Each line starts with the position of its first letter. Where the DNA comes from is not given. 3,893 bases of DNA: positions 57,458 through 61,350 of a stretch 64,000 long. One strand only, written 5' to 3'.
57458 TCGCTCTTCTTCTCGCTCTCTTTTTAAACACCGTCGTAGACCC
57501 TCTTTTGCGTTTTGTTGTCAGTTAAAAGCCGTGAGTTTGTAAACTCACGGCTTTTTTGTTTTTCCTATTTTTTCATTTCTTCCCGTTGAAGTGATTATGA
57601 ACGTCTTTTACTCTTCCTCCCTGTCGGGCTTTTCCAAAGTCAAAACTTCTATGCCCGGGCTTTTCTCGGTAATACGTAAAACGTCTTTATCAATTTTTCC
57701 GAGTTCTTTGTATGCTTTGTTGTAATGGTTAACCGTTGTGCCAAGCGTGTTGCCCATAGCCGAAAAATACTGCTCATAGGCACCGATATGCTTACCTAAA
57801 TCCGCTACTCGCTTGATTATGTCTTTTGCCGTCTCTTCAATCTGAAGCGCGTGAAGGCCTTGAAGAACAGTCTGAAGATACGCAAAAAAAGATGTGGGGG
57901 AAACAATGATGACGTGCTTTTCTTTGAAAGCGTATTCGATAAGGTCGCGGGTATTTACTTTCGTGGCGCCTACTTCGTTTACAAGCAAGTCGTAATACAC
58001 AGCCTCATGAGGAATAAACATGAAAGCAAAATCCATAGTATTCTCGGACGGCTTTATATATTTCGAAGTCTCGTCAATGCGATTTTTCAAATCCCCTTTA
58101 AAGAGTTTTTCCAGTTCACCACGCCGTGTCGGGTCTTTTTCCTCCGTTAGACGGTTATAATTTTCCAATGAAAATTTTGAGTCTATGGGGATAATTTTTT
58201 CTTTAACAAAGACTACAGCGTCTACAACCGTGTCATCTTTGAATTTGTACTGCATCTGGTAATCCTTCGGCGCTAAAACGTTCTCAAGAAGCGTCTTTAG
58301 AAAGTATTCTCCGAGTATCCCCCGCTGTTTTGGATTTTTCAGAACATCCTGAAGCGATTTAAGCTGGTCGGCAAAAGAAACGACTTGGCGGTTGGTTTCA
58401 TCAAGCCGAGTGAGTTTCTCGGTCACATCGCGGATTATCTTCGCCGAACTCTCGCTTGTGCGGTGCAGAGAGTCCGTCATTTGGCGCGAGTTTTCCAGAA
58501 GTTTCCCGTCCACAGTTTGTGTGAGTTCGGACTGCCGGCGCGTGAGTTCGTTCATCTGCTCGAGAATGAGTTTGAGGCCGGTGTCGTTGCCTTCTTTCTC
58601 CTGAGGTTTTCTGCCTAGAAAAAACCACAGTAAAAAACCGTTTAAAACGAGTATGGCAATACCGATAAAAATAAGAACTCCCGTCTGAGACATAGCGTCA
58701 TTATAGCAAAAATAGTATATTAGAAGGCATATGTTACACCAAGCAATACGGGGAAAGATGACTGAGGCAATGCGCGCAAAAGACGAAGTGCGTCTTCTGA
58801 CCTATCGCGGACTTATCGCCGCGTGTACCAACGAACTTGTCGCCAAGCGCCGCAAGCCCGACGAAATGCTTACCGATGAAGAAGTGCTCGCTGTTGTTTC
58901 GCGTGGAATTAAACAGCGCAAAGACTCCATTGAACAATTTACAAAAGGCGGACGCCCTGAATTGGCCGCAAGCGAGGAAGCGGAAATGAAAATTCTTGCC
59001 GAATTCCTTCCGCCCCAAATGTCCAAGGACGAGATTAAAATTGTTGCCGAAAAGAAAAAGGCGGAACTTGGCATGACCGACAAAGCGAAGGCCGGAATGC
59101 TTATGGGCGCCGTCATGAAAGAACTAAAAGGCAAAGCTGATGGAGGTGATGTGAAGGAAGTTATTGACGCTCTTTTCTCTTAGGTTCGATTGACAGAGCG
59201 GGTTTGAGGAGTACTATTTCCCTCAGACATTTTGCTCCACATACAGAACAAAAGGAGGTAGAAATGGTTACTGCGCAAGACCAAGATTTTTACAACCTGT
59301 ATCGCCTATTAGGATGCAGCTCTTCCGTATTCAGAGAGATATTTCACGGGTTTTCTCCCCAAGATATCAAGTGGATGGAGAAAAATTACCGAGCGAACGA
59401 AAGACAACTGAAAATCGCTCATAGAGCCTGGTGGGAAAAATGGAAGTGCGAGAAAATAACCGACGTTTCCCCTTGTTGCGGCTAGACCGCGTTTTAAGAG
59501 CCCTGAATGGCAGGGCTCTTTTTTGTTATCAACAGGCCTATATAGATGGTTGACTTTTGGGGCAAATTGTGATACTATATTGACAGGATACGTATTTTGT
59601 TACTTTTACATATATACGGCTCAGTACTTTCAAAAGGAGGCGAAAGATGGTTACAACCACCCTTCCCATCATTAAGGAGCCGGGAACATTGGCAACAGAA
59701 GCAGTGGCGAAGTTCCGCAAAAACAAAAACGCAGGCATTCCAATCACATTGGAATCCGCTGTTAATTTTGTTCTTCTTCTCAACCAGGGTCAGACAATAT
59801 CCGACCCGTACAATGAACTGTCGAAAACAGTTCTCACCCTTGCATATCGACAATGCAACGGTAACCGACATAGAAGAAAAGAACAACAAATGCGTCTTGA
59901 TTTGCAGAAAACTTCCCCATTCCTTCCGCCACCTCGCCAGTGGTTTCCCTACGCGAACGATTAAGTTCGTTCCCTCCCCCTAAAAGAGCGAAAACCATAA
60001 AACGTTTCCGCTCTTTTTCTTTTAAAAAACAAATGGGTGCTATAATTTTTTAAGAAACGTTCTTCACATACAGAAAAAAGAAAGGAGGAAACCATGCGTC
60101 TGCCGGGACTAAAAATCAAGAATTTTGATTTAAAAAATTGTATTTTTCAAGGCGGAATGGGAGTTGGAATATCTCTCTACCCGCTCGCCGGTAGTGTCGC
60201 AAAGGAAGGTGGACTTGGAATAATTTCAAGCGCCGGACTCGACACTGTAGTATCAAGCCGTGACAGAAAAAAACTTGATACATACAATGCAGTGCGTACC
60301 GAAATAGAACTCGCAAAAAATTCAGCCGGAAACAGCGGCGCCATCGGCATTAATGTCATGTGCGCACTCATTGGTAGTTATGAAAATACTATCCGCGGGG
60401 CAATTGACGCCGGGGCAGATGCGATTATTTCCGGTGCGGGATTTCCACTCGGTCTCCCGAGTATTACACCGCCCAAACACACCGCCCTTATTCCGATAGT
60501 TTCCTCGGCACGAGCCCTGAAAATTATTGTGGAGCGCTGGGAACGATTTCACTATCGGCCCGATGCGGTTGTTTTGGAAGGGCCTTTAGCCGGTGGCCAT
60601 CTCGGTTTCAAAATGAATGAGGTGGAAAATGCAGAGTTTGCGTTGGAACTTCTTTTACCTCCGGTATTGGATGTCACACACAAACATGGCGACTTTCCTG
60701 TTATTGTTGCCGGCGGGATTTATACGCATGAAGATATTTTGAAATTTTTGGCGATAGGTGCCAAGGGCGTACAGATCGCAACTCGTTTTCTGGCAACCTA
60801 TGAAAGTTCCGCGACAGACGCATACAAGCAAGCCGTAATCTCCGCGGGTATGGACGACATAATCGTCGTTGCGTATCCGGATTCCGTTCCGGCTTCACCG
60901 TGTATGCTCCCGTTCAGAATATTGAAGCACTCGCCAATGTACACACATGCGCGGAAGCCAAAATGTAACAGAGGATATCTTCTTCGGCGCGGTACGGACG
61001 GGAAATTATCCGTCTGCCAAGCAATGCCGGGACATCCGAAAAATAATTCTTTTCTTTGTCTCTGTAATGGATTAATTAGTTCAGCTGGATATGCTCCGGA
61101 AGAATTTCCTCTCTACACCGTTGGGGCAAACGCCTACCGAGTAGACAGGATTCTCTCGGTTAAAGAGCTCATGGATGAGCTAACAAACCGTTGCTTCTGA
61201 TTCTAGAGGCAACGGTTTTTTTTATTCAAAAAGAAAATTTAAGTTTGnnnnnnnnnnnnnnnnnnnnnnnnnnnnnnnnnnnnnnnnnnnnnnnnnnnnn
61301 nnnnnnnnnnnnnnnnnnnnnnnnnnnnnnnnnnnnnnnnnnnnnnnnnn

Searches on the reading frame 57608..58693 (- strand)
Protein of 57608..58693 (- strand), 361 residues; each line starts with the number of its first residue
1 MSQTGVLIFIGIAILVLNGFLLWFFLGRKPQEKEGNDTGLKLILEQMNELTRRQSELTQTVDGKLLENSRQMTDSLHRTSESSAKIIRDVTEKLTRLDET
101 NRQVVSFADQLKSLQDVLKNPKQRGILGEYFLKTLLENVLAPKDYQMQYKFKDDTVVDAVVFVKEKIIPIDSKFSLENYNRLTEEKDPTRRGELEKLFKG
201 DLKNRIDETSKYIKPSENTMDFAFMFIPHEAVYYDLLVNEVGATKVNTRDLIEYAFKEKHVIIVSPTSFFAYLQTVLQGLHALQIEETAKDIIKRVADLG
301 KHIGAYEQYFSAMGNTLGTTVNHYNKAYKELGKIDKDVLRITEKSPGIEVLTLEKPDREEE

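Call 22: search_protein_families(library=ncbifam, proteins=[window:57608-58693:-])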
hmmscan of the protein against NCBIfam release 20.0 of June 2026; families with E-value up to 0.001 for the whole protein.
window:57608-58693:- (361 aa): 2 families
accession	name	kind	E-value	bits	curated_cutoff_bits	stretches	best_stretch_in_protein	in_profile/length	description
NF007686.0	PRK10361.1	equivalog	1.3e-09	37.2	810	1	89-347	169-426/475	DNA recombination protein RmuC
TIGR00996.1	Mtu_fam_mce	paralog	0.00022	20.5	140.5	0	56-122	157-229/291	MCE family protein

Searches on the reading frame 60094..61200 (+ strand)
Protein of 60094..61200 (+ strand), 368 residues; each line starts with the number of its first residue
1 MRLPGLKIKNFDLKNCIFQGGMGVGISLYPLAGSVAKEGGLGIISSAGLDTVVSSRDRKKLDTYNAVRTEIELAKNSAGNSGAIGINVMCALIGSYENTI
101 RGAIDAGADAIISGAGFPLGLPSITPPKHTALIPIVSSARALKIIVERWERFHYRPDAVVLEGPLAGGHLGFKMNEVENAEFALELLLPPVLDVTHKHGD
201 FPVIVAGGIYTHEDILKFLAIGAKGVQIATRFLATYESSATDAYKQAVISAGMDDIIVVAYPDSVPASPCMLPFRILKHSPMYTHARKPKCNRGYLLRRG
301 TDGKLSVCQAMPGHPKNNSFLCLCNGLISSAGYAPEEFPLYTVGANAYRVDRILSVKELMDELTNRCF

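Call 22: search_protein_families(library=ncbifam, proteins=[window:60094-61200:+])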
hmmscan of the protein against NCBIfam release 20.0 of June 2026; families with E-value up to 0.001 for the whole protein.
window:60094-61200:+ (368 aa): 5 families
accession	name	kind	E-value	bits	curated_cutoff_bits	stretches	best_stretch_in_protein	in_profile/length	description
TIGR03151.1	enACPred_II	equivalog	1e-22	80.8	453.1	1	12-260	9-221/307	enoyl-[acyl-carrier-protein] reductase FabK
NF005574.0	PRK07259.1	equivalog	1.9e-05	23.8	269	1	193-236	231-273/304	dihydroorotate dehydrogenase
TIGR01037.2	pyrD_sub1_fam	subfamily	9.5e-05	21.6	270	1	192-233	227-267/300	dihydroorotate dehydrogenase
NF003198.0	PRK04169.1-2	subfamily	0.00017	20.7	247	0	158-234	155-231/249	geranylgeranylglyceryl/heptaprenylglyceryl phosphate synthase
TIGR02151.1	IPP_isom_2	equivalog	0.00095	18.2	281.3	0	192-244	251-303/338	type 2 isopentenyl-diphosphate Delta-isomerase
